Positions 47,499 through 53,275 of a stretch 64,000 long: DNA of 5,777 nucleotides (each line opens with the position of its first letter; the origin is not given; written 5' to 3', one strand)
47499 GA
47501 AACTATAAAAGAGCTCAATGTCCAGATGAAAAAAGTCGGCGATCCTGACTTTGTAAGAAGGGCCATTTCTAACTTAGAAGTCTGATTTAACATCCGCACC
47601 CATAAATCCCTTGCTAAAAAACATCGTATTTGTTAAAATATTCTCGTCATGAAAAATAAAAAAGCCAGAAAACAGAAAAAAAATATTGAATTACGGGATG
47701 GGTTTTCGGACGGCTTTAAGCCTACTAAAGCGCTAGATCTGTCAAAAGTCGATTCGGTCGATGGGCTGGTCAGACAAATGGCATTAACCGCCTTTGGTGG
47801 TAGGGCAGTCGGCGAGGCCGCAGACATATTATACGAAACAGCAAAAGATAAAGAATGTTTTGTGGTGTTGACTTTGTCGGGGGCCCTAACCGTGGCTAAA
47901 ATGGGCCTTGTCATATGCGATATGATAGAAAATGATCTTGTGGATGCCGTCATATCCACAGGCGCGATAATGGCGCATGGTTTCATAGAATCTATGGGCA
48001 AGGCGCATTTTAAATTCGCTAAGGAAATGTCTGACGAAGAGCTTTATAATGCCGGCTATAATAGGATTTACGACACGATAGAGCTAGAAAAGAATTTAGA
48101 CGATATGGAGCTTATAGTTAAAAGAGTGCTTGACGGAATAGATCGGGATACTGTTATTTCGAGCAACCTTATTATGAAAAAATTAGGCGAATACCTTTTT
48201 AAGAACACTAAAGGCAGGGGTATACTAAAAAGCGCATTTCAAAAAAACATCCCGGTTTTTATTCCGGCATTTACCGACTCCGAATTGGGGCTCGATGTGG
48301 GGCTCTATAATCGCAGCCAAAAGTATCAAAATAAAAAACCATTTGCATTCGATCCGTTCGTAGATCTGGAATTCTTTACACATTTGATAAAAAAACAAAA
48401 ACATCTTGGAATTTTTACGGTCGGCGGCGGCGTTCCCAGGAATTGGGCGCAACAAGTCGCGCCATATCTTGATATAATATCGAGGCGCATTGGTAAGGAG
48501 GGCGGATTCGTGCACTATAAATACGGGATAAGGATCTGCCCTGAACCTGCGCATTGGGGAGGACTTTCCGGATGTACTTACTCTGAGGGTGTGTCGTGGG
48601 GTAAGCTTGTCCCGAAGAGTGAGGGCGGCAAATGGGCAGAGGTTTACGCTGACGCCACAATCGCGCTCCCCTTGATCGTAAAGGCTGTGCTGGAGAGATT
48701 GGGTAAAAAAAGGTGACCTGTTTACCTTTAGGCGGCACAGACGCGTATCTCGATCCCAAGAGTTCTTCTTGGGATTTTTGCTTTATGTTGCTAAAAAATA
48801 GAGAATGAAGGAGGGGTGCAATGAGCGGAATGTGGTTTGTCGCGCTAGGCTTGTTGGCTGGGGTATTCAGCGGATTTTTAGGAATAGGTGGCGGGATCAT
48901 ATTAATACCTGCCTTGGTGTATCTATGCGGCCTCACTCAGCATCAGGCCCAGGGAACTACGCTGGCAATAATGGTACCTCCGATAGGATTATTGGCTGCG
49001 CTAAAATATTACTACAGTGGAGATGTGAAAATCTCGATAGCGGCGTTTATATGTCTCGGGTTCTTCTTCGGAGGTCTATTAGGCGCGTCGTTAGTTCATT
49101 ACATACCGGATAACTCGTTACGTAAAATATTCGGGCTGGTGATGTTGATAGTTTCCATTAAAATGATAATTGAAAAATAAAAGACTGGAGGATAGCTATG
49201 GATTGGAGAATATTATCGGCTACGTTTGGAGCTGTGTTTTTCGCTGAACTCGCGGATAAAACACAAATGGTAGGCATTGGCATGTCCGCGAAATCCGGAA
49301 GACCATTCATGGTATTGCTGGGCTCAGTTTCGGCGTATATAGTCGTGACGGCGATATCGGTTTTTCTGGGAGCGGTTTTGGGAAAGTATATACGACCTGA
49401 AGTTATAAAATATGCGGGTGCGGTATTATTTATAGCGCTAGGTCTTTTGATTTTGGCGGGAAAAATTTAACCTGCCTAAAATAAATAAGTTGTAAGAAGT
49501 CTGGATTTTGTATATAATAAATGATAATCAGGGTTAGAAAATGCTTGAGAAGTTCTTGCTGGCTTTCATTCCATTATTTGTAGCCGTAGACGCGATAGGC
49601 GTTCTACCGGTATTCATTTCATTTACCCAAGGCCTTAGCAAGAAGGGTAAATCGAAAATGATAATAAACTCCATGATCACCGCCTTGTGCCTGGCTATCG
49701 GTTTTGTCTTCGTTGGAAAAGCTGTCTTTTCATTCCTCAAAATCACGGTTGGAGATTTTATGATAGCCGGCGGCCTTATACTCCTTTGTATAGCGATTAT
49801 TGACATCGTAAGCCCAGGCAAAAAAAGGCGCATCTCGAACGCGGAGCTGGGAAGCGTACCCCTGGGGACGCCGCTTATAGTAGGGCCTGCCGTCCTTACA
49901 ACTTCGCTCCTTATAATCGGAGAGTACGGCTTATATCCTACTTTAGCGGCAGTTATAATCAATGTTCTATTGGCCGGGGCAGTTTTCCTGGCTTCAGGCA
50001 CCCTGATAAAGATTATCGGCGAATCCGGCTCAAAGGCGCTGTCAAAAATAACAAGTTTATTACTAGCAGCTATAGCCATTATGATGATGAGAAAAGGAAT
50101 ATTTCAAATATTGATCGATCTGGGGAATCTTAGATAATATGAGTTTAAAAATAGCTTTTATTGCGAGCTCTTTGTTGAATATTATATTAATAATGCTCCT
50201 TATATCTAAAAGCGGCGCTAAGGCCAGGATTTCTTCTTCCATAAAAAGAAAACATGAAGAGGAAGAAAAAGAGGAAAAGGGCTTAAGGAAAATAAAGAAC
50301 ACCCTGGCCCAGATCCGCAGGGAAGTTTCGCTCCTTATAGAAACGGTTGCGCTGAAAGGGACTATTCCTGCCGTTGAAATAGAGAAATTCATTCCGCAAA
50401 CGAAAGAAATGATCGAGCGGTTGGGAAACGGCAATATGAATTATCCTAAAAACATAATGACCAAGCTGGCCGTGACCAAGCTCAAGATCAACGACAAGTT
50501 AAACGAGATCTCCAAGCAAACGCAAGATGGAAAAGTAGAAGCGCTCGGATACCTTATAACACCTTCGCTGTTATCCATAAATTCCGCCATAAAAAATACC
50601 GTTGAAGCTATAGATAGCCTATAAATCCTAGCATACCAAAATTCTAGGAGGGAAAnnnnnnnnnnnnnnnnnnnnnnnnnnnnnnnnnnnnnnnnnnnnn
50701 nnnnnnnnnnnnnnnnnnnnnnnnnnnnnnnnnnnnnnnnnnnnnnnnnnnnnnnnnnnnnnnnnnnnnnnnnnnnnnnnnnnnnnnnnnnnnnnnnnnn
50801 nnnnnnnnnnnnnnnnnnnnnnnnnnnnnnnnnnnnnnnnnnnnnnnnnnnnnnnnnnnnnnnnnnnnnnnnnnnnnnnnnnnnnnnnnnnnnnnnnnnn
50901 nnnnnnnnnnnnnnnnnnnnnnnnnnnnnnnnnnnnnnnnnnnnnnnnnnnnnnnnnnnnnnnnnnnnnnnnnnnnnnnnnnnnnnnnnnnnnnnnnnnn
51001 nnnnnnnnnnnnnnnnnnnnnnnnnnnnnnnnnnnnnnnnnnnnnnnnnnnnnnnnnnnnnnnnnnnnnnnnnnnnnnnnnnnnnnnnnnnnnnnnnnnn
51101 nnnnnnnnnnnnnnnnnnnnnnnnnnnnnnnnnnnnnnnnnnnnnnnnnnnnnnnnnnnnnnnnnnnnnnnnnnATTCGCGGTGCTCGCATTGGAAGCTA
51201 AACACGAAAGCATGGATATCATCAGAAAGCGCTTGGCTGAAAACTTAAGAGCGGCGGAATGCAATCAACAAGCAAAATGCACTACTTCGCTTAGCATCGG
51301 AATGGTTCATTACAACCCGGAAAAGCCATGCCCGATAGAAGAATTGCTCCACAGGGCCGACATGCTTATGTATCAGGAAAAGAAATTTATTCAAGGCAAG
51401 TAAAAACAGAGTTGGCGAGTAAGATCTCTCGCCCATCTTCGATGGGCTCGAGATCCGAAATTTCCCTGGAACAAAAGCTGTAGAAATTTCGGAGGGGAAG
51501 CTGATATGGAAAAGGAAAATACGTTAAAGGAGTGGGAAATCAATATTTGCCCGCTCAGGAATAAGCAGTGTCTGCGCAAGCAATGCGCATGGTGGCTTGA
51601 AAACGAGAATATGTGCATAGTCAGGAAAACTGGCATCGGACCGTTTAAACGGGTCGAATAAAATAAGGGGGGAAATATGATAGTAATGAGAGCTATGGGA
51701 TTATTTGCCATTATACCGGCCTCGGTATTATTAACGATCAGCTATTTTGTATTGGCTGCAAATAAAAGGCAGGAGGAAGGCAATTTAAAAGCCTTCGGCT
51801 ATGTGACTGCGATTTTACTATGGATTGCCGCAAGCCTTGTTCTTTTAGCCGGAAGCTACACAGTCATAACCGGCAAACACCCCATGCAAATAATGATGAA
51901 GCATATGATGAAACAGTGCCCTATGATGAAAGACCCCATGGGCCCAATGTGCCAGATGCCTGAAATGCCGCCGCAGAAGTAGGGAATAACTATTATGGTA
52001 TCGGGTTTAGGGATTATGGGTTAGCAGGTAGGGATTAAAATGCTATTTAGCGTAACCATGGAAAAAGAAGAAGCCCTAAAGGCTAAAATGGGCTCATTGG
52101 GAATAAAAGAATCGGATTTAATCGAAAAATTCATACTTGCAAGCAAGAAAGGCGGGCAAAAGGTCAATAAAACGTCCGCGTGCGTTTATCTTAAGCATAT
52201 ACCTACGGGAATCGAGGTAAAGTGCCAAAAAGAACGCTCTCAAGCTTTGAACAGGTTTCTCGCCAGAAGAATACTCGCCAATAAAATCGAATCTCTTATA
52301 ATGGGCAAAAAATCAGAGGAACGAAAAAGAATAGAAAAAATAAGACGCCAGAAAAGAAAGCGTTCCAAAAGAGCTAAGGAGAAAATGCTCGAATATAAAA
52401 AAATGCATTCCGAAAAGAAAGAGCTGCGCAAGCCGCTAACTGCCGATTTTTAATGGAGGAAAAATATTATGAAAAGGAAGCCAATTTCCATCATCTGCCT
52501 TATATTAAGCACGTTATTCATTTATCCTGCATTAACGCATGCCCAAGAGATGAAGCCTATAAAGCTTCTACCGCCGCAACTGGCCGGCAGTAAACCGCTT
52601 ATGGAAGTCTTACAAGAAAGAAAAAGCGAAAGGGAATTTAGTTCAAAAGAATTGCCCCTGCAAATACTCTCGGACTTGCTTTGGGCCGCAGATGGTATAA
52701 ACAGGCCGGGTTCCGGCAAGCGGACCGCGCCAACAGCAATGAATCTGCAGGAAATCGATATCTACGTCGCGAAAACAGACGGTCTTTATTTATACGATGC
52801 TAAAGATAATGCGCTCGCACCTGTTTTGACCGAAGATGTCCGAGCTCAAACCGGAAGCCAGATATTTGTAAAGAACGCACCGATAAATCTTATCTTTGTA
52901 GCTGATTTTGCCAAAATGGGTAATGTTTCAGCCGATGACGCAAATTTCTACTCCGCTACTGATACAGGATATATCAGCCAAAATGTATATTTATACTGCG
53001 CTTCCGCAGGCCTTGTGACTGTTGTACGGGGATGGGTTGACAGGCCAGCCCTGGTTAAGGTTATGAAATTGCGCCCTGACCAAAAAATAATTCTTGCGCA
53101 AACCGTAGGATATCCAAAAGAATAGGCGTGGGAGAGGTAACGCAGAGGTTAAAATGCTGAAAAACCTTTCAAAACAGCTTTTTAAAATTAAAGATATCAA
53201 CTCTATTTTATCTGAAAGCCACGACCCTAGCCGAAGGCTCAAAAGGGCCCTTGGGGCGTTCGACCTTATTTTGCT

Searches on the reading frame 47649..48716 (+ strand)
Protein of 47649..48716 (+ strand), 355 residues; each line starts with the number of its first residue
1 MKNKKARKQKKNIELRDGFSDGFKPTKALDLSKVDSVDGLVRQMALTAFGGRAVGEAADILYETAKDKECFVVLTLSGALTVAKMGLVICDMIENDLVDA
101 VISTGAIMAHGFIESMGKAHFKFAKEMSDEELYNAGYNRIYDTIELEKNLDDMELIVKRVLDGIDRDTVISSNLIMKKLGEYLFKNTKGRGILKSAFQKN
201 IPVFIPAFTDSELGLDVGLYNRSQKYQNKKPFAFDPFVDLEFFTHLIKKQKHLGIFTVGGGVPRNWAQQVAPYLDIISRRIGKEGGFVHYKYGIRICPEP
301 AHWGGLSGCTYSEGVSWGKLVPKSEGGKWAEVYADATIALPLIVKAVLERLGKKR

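Call 13: find_encoding_contigs(protein=window:47649-48716:+, flank=10000, max_places=1)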
Protein window:47649-48716:+ (355 aa): 11 contigs read that carry it; 1 place shown.
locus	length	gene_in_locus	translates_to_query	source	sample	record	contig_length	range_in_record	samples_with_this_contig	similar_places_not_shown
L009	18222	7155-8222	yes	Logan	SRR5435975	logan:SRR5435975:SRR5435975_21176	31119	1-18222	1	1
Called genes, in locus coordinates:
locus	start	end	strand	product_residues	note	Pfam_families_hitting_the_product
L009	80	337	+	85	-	PF04026:SpoVG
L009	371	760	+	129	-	PF08378:NERD (weak), PF02021:UPF0102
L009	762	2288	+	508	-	PF05362:Lon_C (weak), PF13541:ChlI, PF00493:MCM (faint), PF01078:Mg_chelatase, PF05496:RuvB_N (faint), PF00158:Sigma54_activat (weak), PF07728:AAA_5, PF13335:Mg_chelatase_C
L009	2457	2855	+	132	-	-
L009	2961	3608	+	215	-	PF00730:HhH-GPD, PF00633:HHH (weak)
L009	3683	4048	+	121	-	PF00072:Response_reg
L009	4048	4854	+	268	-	PF01435:Peptidase_M48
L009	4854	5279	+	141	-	PF00293:NUDIX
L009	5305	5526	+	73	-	PF09383:NIL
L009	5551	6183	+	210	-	-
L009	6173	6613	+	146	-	PF00072:Response_reg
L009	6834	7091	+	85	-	PF12682:Flavodoxin_4 (weak)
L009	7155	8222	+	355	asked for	PF01916:DS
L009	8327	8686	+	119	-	PF01925:TauE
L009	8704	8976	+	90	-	PF01169:GDT1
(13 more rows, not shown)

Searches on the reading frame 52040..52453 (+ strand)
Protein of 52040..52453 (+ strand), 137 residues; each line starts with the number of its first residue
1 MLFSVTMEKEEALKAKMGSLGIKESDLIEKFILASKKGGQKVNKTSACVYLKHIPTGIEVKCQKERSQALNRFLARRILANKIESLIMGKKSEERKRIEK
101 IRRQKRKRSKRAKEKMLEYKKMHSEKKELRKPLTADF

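Call 10: search_protein_families(library=pfam, proteins=[window:52040-52453:+])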
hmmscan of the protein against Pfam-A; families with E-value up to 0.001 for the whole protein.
window:52040-52453:+ (137 aa): 1 family
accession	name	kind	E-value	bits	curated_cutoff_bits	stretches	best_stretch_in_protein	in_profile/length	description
PF00472.26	RF-1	-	2.8e-23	82.5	35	1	20-130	5-116/116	RF-1 domain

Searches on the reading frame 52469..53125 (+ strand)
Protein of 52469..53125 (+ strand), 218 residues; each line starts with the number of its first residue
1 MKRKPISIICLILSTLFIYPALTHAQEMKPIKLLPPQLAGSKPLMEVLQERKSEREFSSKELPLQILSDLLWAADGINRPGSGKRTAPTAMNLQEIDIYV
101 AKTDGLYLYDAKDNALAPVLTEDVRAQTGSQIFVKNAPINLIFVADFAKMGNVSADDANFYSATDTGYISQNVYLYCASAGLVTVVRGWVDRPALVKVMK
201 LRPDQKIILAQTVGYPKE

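Call 10: search_protein_families(library=pfam, proteins=[window:52469-53125:+])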
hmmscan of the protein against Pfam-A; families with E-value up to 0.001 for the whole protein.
window:52469-53125:+ (218 aa): 2 families
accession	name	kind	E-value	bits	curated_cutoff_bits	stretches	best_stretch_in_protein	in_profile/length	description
PF00881.29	Nitroreductase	-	2.4e-25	90.1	23.5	1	49-215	2-167/167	Nitroreductase family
PF14512.11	TM1586_NiRdase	-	6.3e-08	32.9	27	0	163-217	81-134/215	Putative TM nitroreductase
